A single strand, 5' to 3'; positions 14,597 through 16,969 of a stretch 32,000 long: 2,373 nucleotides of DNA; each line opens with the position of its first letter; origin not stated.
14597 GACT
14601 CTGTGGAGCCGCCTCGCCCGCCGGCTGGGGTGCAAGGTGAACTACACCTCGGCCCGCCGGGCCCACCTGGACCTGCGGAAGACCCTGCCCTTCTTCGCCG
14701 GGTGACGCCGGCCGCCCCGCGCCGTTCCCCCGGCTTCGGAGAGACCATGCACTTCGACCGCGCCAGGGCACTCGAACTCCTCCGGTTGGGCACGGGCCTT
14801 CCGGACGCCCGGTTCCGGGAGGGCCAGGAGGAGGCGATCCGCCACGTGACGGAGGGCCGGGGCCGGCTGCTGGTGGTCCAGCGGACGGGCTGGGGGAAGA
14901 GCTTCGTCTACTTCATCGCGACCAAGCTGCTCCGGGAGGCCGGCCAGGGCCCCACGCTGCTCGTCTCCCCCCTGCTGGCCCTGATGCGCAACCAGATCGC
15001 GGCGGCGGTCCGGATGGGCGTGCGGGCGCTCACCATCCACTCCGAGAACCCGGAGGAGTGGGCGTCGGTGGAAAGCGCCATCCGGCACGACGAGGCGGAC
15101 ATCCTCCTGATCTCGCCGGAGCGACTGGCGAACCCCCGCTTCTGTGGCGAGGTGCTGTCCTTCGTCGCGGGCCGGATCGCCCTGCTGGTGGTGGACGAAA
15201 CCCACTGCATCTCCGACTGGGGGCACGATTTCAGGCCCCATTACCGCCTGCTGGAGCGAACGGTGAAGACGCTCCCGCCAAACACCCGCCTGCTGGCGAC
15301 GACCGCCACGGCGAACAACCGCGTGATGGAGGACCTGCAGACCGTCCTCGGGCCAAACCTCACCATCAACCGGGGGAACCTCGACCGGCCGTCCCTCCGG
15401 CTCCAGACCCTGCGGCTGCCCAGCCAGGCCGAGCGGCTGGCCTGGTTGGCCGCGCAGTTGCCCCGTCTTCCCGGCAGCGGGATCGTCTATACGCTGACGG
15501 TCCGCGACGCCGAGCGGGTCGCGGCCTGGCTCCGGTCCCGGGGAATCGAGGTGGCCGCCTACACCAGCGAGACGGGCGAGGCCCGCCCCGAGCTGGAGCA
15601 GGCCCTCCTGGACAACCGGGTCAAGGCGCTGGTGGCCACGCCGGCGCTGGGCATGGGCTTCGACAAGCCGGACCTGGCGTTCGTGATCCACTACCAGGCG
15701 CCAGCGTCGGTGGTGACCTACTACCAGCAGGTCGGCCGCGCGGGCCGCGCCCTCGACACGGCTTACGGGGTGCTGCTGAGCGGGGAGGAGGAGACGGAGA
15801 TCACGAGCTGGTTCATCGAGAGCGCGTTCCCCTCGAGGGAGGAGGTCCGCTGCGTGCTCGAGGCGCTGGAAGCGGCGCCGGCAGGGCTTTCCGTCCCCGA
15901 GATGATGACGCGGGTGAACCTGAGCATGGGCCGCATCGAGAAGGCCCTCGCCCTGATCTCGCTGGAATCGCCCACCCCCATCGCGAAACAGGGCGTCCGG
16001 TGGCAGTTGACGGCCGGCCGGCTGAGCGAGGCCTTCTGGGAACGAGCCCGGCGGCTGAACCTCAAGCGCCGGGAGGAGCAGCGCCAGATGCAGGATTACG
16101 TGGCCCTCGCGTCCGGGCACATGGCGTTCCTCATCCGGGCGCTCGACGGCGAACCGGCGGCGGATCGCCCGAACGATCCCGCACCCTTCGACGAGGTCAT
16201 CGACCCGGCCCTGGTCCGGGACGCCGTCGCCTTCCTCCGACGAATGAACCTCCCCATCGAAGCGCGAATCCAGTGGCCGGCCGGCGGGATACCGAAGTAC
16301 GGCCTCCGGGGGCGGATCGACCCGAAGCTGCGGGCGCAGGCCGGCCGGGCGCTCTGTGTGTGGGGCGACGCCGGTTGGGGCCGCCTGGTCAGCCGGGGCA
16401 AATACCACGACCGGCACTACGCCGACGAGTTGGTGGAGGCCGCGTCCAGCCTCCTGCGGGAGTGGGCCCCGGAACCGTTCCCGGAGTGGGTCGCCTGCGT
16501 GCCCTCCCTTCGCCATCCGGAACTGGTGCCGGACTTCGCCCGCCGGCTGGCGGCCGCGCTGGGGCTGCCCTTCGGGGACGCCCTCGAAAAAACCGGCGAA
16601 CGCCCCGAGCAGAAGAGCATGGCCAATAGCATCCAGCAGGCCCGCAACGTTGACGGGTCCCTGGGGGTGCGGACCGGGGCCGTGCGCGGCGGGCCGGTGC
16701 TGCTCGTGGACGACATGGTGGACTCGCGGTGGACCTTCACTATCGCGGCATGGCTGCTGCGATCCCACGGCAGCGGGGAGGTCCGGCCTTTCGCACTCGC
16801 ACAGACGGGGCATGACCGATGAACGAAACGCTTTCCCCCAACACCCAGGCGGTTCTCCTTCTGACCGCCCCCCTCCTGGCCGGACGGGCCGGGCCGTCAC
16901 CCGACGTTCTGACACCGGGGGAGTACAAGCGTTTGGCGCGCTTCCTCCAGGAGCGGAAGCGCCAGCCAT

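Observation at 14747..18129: Translationally coupled RecQ-like helicase::ComF-type PRTase fusion plus DprA/SLOG-wHTH protein: a PsyrTA/ShosTA-like conflict module combining all three domains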

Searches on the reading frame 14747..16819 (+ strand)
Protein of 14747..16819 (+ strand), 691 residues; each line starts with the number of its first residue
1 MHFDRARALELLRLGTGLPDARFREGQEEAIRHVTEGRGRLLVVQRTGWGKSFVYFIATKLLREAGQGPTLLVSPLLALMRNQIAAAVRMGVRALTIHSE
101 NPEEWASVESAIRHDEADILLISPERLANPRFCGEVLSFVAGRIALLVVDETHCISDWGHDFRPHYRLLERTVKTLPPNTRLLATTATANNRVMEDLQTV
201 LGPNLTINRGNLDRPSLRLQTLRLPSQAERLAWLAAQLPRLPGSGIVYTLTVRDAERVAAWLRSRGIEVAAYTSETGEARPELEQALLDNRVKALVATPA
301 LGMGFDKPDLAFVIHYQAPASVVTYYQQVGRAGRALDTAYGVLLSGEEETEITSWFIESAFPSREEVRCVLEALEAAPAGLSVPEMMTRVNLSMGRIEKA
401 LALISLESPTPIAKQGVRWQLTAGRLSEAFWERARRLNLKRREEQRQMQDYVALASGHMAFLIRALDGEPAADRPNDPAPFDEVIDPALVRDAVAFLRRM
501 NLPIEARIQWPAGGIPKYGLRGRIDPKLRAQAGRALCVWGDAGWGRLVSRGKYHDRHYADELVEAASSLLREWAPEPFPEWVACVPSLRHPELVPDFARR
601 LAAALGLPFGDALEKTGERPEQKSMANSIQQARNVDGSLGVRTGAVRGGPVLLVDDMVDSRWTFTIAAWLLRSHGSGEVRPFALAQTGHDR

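Call 6: search_protein_families(library=pfam, proteins=[window:14747-16819:+], max_evalue=0.1)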
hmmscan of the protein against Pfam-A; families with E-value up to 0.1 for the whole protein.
window:14747-16819:+ (691 aa): 7 families
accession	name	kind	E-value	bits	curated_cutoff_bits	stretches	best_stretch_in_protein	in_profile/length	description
PF00270.35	DEAD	-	1.3e-21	77.5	26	1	25-195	2-165/167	DEAD/DEAH box helicase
PF00271.37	Helicase_C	-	7.3e-14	52.4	23.5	1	242-335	15-109/110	Helicase conserved C-terminal domain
PF04851.21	ResIII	-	2e-09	38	22.5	1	22-189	3-162/164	Type III restriction enzyme, res subunit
PF00156.33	Pribosyltran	-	0.00027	20.7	26.3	1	597-687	43-126/158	Phosphoribosyl transferase domain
PF13604.12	AAA_30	-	0.029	14.6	27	1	24-156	3-101/191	AAA domain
PF22590.2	Cas3-like_C_2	-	0.034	14.9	27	1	245-334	5-103/106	CRISPR-associated nuclease/helicase Cas3, C-terminal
PF09636.16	XkdW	-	0.058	13.6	24.6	0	347-378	25-56/57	XkdW protein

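Call 7: search_protein_families(library=padloc, proteins=[window:14747-16819:+], max_evalue=0.1)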
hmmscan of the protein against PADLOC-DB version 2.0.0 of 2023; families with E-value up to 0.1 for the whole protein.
window:14747-16819:+ (691 aa): 38 families (the best 25 are shown)
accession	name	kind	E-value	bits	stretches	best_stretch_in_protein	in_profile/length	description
PDLC03928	PsyrT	-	8.6e-267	884.9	1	2-689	2-686/689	-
PDLC02864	DpdF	-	3.2e-86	288.4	1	21-406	21-390/610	DpdF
PDLC02870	DpdF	-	8.1e-76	253.6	1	22-405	13-389/534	DpdF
PDLC02861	DpdF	-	4.8e-69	231.3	1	22-346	28-344/611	DpdF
PDLC02865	DpdF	-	1.2e-46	156.9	1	22-402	759-1135/1499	DpdF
PDLC02859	DpdF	-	7e-38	128.4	1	22-335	100-415/545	DpdF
PDLC02872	DpdF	-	1e-30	105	1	25-352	160-512/859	DpdF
PDLC02855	DpdF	-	7.1e-29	98.6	1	25-335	142-469/825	DpdF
PDLC02857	DpdF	-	5.5e-27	92.2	1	25-353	181-546/911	DpdF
PDLC01089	C3a193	-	1.5e-26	91.1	2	36-192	265-422/983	poss. alt. Cas3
PDLC02868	DpdF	-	5.3e-26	88.6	2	21-200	337-516/1078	DpdF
PDLC02867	DpdF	-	1.9e-23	80.7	1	26-343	140-476/855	DpdF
PDLC02863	DpdF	-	3.5e-22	76.9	1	211-365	20-174/488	DpdF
PDLC02862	DpdF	-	1.2e-21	74.4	1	25-335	120-453/811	DpdF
PDLC02503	BrxHI|BrxHII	-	2.9e-18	63.5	1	22-341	24-348/698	BrxHI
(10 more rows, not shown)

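Call 8: search_protein_families(library=ncbifam, proteins=[window:14747-16819:+], max_evalue=0.1)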
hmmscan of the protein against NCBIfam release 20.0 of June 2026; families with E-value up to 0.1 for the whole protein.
window:14747-16819:+ (691 aa): 29 families (the best 25 are shown)
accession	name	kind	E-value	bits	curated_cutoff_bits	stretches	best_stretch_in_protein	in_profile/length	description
TIGR01389.1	recQ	equivalog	1.9e-72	244.6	640.2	1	21-367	12-350/591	DNA helicase RecQ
TIGR00614.1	recQ_fam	subfamily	2.4e-65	221.1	219.8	1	22-346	11-331/470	RecQ family ATP-dependent DNA helicase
NF008279.0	PRK11057.1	equivalog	4e-57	194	1015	1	21-344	24-339/608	ATP-dependent DNA helicase RecQ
NF041063.1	DpdF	equivalog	5.2e-46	157.6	550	1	25-352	143-489/813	protein DpdF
TIGR04121.1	DEXH_lig_assoc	equivalog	3.1e-14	51.6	850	1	25-343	16-354/804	ligase-associated DNA damage response DEXH box helicase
TIGR03817.1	DECH_helic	hypoth_equivalog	6.7e-12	44.5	874.1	1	256-347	293-385/742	helicase/secretion neighborhood putative DEAH-box helicase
NF010338.0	PRK13767.1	equivalog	1.9e-10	39.7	849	1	246-338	289-388/877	ATP-dependent helicase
NF008744.0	PRK11776.1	equivalog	2.1e-08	33.2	524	1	142-399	146-397/460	ATP-dependent RNA helicase DbpA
NF008394.0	PRK11192.1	equivalog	1.2e-07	30.9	507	1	244-336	249-342/441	ATP-dependent RNA helicase SrmB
NF053711.1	RNA_heli_RhlE1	exception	1.4e-07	30.6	750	1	27-351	28-354/434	RNA helicase RhlE1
NF003419.0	PRK04837.1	equivalog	2.6e-07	29.7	588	1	144-348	159-363/424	ATP-dependent RNA helicase RhlB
NF007882.0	PRK10590.1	equivalog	3.1e-07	29.7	743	1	116-344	125-348/456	ATP-dependent RNA helicase RhlE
NF053632.1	heli_RadD_YejH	equivalog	2.3e-06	26.2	720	1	246-336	254-343/573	DNA repair helicase RadD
NF053710.1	RNA_heli_RhlE2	exception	4.8e-06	25.3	925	1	245-340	252-348/635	RNA helicase RhlE2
NF053636.1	DDHlcsCsdAPsy1082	equivalog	5e-06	25.3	890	1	246-341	247-343/512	DEAD/DEAH box helicase CsdA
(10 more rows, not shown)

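Call 15: search_solved_structures(query=window:14747-16819:+, max_evalue=0.01)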
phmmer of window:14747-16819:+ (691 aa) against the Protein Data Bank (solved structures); distinct sequences matched with E-value up to 0.01: 106 (the best 60 are shown).
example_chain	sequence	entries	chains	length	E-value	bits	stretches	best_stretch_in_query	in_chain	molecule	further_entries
4q47_A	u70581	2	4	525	1.5e-52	182.1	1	7-335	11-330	DNA helicase RecQ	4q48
1oyw_A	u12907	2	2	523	3.2e-49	171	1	22-335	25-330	ATP-dependent DNA helicase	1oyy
4tmu_A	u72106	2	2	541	1.3e-48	169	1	21-335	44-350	RecQ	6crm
9i16_D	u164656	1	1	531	6.2e-47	163.4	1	22-336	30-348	ATP-dependent DNA helicase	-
7a8r_A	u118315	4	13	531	6.2e-47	163.4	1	22-336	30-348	ATP-dependent DNA helicase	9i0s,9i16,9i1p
9i22_A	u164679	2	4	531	7.2e-47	163.2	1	22-336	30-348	ATP-dependent DNA helicase Q1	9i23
4u7d_A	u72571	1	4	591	9.6e-47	162.8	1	22-336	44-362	ATP-dependent DNA helicase Q1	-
2v1x_A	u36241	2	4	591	9.6e-47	162.8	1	22-336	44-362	ATP-DEPENDENT DNA HELICASE Q1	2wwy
8yrs_A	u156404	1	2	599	9.9e-47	162.8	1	22-336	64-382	ATP-dependent DNA helicase Q1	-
7auc_A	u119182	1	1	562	1.8e-37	132.1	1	22-341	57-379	Bloom syndrome protein,Bloom syndrome protein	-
7aud_A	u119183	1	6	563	1.8e-37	132.1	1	22-341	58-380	Bloom syndrome protein,Bloom syndrome protein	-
4o3m_A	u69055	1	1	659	2.7e-37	131.6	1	22-341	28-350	Bloom syndrome protein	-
4cgz_A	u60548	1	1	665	2.8e-37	131.6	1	22-341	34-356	BLOOM'S SYNDROME HELICASE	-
4cdg_A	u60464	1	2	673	2.9e-37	131.5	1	22-341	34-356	BLOOM SYNDROME PROTEIN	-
5lb3_B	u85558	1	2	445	4.2e-35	124.4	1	27-358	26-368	ATP-dependent DNA helicase Q5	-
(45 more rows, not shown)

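Call 17: find_homologous_proteins(query=window:14747-16819:+, max_evalue=1e-10)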
Query window:14747-16819:+ (691 aa): 8000 proteins with E <= 1e-10 among 8000 candidates; the best 120 are listed.
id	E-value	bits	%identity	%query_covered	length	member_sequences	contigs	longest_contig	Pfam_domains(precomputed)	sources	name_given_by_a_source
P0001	0.0e+0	1552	100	100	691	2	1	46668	PF00270.36,PF00271.38,PF04851.22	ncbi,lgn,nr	ncbi:MAG: RecQ family ATP-dependent DNA helicase [Acidobacteria bacterium]|nr:RecQ family ATP-depend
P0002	0.0e+0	1161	75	100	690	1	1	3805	PF00270.36,PF00271.38,PF04851.22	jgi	jgi:ATP-dependent DNA helicase RecQ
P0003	0.0e+0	1160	75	100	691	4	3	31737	PF00270.36,PF00271.38,PF04851.22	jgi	jgi:ATP-dependent DNA helicase RecQ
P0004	0.0e+0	1157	76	100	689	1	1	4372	PF00270.36,PF00271.38,PF04851.22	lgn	-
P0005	0.0e+0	1157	74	100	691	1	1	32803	PF00270.36,PF00271.38,PF04851.22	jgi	jgi:ATP-dependent DNA helicase RecQ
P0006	0.0e+0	1156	75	100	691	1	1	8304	PF00270.36,PF00271.38,PF04851.22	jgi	jgi:ATP-dependent DNA helicase RecQ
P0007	0.0e+0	1154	74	100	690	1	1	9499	PF00270.36,PF00271.38,PF04851.22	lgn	-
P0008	0.0e+0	1153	74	100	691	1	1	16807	PF00270.36,PF00271.38,PF04851.22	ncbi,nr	ncbi:MAG: RecQ family ATP-dependent DNA helicase [Phycisphaerae bacterium]|nr:RecQ family ATP-depend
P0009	0.0e+0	1152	75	100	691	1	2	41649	PF00270.36,PF00271.38,PF04851.22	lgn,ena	-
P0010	0.0e+0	1151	75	100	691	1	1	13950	PF00270.36,PF00271.38,PF04851.22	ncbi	-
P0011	0.0e+0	1149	74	100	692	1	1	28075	PF00270.36,PF00271.38,PF04851.22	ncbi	ncbi:MAG: RecQ family ATP-dependent DNA helicase [Planctomycetota bacterium]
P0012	0.0e+0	1149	74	100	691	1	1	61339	PF00270.36,PF00271.38,PF04851.22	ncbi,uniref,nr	ncbi:MAG: ATP-dependent DNA helicase RecG [Candidatus Fraserbacteria bacterium RBG_16_55_9]|uniref:D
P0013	0.0e+0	1149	75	100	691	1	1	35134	PF00270.36,PF00271.38,PF04851.22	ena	-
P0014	0.0e+0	1148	75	100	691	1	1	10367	PF00270.36,PF00271.38,PF04851.22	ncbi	-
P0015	0.0e+0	1147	75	100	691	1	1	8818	PF00270.36,PF00271.38,PF04851.22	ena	-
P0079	0.0e+0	1132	72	100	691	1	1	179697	PF00270.36,PF00271.38,PF04851.22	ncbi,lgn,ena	-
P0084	0.0e+0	1131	75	100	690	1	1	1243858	PF00270.36,PF00271.38,PF04851.22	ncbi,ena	-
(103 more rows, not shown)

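Call 18: find_related_loci(query=window:14747-16819:+, collection=genome_contigs, flank=8000)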
Query window:14747-16819:+ (691 aa) in genome_contigs; peptide patterns used: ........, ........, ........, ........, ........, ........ (x = any residue, [..] = any of these).
600 stretches matched a pattern (row limit reached: there are more); 591 encode a relative of the query (tblastn E <= 1e-3); the best 80 are kept; 80 distinct loci.
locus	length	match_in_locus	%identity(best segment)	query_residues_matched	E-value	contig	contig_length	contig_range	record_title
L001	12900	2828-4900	73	1-691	0e+0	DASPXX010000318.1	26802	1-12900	MAG TPA_asm: Thermoanaerobaculia bacterium isolate SMAG_U11578 k141_864988, whole genome shotgun sequence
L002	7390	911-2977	70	1-689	0e+0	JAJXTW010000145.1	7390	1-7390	MAG: Nitrospirae bacterium isolate BP4.bin67 NODE_14824_length_7390_cov_1.110836, whole genome shotgun sequence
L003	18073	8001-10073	69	1-690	0e+0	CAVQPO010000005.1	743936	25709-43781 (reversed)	MAG: uncultured beta proteobacterium isolate MFD01476.bin.2.189 genome assembly, contig: contig_44707, whole genome shot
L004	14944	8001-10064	70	1-688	0e+0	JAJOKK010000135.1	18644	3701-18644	MAG: Candidatus Bipolaricaulota bacterium isolate MAG-1260 c_000000000009, whole genome shotgun sequence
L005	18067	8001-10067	68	3-690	0e+0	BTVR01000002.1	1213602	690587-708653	MAG: Pseudomonadota bacterium AMX-MBFR-76 DNA, sequence02, whole genome shotgun sequence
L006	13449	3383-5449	69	1-689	0e+0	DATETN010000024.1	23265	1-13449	MAG TPA_asm: Pyrinomonadaceae bacterium isolate SMAG_U8316 k141_2915315, whole genome shotgun sequence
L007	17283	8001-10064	68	1-688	0e+0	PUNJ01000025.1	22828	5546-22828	MAG: Chloroflexi bacterium isolate B1Sed10_194 B1-Sed10-C2063, whole genome shotgun sequence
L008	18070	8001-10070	70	1-690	0e+0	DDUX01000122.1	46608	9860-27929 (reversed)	MAG TPA_asm: Candidatus Accumulibacter iunctus isolate UBA2327 UBA2327_contig_83, whole genome shotgun sequence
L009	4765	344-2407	69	1-688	0e+0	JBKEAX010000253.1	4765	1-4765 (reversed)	MAG: Hyphomicrobiaceae bacterium isolate VLC_087 k121_9157510, whole genome shotgun sequence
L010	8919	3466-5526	68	1-688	0e+0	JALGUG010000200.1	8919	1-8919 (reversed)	MAG: Candidatus Zipacnadia bacterium isolate Meg22_1214_Bin_133 Meg22_1214_Bin_133_scaffold_30913, whole genome shotgun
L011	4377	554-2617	67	1-689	0e+0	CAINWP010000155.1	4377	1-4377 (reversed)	MAG: uncultured Verrucomicrobia bacterium isolate KT_bin-2079 genome assembly, contig: bin-2079:155/340, whole genome sh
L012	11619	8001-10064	66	1-688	0e+0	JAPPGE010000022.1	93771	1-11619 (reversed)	MAG: bacterium isolate RHO1_bin_48 NODE_536_length_93771_cov_11.215844, whole genome shotgun sequence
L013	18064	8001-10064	68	1-688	0e+0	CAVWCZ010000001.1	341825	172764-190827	MAG: uncultured Verrucomicrobiae bacterium isolate MFD04944.bin.2.47 genome assembly, contig: contig_13634, whole genome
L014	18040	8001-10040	69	1-688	0e+0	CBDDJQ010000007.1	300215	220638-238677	MAG: Vicinamibacterales bacterium isolate 129384ec-5128-4c8d-99b8-9bb019431b25 genome assembly, contig: contig_7, whole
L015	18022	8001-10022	68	7-688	0e+0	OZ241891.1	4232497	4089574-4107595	MAG: Limisphaerales bacterium isolate 13428dcb-cd66-474c-a4e8-c35200876364 genome assembly, chromosome: 1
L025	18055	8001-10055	62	3-687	0e+0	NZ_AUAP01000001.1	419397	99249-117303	Conchiformibius kuhniae DSM 17694 G392DRAFT_scaffold00001.1_C, whole genome shotgun sequence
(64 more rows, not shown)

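Call 44: search_dna_similar(query=window:14747-16819:+, collection=plasmids, mode=protein, max_rows=25, max_evalue=1e-30)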
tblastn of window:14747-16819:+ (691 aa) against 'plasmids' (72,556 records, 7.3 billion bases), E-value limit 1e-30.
Records with a match: 151; places in all: 161; records where one place covers at least 80% of the query: 12.
Best place of each record, by identity: 60-80% 1; <60% 150.
By first word of the organism name: Pseudoalteromonas 11; Paraburkholderia 8; Rhizobium 8; Escherichia 7; Caballeronia 5; Deinococcus 5; Sinorhizobium 4; Salinivibrio 4; Burkholderia 4; Pseudomonas 4; and 60 more.
By predicted mobility (MOB-suite, as given by PLSDB): non-mobilizable 130; mobilizable 15; conjugative 6.
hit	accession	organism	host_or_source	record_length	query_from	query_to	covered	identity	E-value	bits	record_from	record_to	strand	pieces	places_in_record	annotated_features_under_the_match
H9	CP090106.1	Sinorhizobium meliloti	Medicago,Cell culture,Plant nodule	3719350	1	690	100%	67.9%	0e+0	917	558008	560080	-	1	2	RecQ family ATP-dependent DNA helicase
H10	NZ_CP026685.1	Nostoc sp. 'Peltigera membranacea cyanobiont' N6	Lichen thallus,Peltigera membranacea ...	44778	7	685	98%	54.3%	0e+0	683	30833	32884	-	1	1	RecQ family ATP-dependent DNA helicase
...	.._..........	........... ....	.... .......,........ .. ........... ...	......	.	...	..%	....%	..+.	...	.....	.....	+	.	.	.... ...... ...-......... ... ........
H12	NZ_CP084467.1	Halomicrobium salinisoli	cell culture,gobi saline soil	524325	5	686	99%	45.3%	6e-155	503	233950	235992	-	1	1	RecQ family ATP-dependent DNA helicase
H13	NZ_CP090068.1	Acinetobacter sp. SH20PTE14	pig manure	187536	5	689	99%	45.1%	5e-172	553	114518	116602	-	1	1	RecQ family ATP-dependent DNA helicase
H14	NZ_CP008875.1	Halanaeroarchaeum sulfurireducens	-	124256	5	686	99%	45.1%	6e-154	500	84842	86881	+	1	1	RecQ family ATP-dependent DNA helicase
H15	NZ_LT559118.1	Nonomuraea gerenzanensis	-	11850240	21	687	97%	46.0%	7e-138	454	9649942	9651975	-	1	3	none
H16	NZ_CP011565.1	Halanaeroarchaeum sulfurireducens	-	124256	5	686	99%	44.8%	2e-152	496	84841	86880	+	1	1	RecQ family ATP-dependent DNA helicase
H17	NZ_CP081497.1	Streptomyces sp. BHT-5-2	whole organism,plant soil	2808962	21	684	96%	45.5%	7e-138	454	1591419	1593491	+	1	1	none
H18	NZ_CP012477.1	Arthrobacter sp. ERGS1:01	single,stream water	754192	5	688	99%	43.1%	4e-131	434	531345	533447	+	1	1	RecQ family ATP-dependent DNA helicase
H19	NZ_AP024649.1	Arthrobacter sp. StoSoilB13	-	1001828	5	681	98%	43.0%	4e-122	409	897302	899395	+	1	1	none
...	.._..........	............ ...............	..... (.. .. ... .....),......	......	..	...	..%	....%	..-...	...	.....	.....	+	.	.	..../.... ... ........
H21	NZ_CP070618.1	Rhodococcus pseudokoreensis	cell culture,rhizosphere of apple ...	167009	5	462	66%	49.8%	3e-109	371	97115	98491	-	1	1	none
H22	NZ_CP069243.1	Rhodococcus sp. USK13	cell culture,Sand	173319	5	467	67%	47.8%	4e-99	342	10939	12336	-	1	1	none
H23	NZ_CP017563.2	Paraburkholderia sprentiae WSM5005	Lebeckia ambigua,root nodule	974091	21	451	62%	33.0%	4e-42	172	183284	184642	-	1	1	ATP-dependent DNA helicase RecQ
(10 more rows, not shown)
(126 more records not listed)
